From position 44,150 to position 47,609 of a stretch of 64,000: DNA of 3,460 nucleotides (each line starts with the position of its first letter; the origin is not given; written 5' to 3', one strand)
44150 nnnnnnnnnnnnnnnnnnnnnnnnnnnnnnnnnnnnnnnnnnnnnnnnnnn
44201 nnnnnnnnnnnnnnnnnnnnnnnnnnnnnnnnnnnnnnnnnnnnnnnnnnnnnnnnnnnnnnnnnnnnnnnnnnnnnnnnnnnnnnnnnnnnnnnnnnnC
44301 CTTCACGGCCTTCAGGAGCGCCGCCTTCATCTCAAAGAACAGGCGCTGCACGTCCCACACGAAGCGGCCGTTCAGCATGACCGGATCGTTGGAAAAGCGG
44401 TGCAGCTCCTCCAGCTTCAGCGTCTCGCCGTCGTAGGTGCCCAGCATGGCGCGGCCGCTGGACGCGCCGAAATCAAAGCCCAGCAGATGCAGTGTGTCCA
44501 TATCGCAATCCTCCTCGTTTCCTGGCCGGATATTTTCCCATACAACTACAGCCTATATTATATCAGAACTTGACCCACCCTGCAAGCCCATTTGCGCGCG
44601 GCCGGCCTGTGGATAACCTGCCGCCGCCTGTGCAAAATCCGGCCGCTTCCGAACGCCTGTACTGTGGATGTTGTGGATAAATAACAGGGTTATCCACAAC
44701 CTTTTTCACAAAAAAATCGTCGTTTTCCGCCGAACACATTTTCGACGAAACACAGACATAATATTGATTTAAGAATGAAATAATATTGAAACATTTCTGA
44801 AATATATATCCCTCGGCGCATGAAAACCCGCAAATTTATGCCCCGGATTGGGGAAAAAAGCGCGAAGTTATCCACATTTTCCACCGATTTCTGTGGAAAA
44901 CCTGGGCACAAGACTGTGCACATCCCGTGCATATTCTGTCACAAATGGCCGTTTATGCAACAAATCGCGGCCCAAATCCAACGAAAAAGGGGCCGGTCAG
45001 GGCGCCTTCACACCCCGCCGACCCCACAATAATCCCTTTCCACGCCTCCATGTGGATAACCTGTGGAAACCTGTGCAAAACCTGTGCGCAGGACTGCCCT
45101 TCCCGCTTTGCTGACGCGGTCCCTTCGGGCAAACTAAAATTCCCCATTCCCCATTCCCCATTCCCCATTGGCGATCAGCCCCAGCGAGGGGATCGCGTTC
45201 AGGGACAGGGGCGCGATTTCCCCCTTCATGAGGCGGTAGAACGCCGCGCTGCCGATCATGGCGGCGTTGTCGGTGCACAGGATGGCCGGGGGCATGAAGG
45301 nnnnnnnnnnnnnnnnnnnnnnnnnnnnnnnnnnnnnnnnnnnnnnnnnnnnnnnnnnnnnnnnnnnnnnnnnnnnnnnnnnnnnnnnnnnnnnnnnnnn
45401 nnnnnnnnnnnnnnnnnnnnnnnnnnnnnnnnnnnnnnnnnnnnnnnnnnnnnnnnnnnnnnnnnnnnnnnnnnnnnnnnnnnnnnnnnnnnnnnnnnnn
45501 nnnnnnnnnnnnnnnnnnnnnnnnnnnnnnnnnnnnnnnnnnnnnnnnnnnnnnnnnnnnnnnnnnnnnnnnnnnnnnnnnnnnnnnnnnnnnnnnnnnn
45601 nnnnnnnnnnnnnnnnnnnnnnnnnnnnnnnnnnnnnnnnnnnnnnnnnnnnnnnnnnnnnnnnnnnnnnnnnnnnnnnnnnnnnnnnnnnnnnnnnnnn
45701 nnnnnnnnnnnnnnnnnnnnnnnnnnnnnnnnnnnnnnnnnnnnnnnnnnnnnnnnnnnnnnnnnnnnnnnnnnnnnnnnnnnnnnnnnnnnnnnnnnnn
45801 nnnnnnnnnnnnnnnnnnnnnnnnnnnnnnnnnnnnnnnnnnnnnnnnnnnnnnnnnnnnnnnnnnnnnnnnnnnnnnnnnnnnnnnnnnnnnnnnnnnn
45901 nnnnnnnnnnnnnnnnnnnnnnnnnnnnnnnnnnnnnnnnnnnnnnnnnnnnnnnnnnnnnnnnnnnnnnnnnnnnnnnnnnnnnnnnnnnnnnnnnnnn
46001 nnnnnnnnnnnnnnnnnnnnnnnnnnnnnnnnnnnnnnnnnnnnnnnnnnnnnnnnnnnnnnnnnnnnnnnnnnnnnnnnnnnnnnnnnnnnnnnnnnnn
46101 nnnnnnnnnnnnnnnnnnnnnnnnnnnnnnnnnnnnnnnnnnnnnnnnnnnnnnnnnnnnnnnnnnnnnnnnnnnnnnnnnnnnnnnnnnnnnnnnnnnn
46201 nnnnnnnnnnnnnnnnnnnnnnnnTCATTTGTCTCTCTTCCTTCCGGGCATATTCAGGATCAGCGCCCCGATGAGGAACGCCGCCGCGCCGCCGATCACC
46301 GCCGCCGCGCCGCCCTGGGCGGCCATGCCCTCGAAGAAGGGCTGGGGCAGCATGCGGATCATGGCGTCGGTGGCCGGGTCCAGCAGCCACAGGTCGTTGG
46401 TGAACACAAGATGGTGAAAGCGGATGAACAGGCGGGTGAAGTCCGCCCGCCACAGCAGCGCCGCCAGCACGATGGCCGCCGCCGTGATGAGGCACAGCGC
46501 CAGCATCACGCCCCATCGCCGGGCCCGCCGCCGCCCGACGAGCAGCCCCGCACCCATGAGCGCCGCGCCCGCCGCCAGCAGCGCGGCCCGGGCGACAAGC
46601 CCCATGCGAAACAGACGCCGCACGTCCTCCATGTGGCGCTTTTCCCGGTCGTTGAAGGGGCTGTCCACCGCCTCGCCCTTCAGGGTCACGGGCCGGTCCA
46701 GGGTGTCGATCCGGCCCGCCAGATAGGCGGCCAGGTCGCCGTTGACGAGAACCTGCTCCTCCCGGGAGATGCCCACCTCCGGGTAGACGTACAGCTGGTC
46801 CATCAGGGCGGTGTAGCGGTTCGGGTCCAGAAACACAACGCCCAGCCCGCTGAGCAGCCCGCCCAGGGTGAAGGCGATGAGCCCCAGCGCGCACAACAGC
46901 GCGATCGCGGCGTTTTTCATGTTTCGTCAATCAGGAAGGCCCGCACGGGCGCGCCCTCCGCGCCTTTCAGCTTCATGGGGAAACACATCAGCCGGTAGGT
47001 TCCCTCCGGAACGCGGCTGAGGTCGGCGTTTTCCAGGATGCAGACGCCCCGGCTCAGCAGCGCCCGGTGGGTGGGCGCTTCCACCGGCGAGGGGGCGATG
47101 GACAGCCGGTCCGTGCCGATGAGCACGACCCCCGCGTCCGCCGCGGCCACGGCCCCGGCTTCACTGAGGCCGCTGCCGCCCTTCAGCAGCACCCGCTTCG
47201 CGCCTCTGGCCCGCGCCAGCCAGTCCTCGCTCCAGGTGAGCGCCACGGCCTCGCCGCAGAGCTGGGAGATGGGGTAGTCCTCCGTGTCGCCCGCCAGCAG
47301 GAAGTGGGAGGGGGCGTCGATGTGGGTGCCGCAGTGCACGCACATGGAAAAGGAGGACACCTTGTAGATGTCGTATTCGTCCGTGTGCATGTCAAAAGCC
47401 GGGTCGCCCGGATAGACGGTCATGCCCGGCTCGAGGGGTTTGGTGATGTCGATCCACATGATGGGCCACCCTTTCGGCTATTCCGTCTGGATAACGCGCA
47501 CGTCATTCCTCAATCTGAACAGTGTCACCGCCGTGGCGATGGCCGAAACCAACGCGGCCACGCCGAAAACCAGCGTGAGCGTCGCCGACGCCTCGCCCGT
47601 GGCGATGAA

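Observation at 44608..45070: Dense cluster of perfect DnaA boxes plus an AT-rich tract immediately 3' of tsaD, with no dnaA nearby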

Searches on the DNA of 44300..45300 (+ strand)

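Call 17: search_rna_families(source=window, start=44300, end=45300, threshold=evalue, max_evalue=1)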
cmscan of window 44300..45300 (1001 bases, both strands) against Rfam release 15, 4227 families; matches with E-value up to 1: 1.
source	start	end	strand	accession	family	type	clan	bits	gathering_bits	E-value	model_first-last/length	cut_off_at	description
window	45132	45239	+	RF02695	NrsZ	Gene; sRNA;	-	13.8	76.9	0.43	1-236/236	no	Nitrogen regulated small RNA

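Call 52: search_dna_similar(query=window:44502-45133:+, collection=plasmids, mode=distant, max_rows=8)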
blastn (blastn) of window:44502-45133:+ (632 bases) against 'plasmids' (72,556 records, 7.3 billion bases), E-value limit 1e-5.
No match.

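Call 53: search_dna_similar(query=window:44502-45133:+, collection=phages, mode=distant, max_rows=8)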
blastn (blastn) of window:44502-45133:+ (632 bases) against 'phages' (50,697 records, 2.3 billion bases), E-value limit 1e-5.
No match.

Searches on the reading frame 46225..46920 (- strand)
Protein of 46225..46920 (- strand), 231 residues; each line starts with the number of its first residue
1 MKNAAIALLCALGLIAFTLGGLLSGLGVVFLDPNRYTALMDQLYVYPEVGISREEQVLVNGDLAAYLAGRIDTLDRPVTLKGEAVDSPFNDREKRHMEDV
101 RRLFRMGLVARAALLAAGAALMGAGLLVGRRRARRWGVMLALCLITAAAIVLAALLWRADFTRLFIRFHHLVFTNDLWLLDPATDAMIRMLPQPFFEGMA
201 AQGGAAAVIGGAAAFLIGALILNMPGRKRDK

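Call 9: search_protein_families(library=ncbifam, proteins=[window:46225-46920:-], max_evalue=0.00001)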
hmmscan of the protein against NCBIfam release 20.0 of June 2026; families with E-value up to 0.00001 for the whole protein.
window:46225-46920:- (231 aa): 2 families
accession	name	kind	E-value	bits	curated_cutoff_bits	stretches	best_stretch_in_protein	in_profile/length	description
TIGR01906.1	integ_TIGR01906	hypoth_equivalog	1.4e-20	74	74.8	1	47-198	42-181/207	TIGR01906 family membrane protein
NF051877.1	lptranacylLit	equivalog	3.6e-12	46.4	400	1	110-201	107-195/220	lipoprotein intramolecular transacylase Lit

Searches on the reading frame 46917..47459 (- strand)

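Call 9: search_protein_families(library=ncbifam, proteins=[window:46917-47459:-], max_evalue=0.00001)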
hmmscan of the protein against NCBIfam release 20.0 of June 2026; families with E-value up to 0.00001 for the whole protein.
window:46917-47459:- (180 aa): 1 family
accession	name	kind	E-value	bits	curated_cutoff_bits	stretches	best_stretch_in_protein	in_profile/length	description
TIGR03035.1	trp_arylform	equivalog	2.5e-23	83.1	223.05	2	103-176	129-203/206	arylformamidase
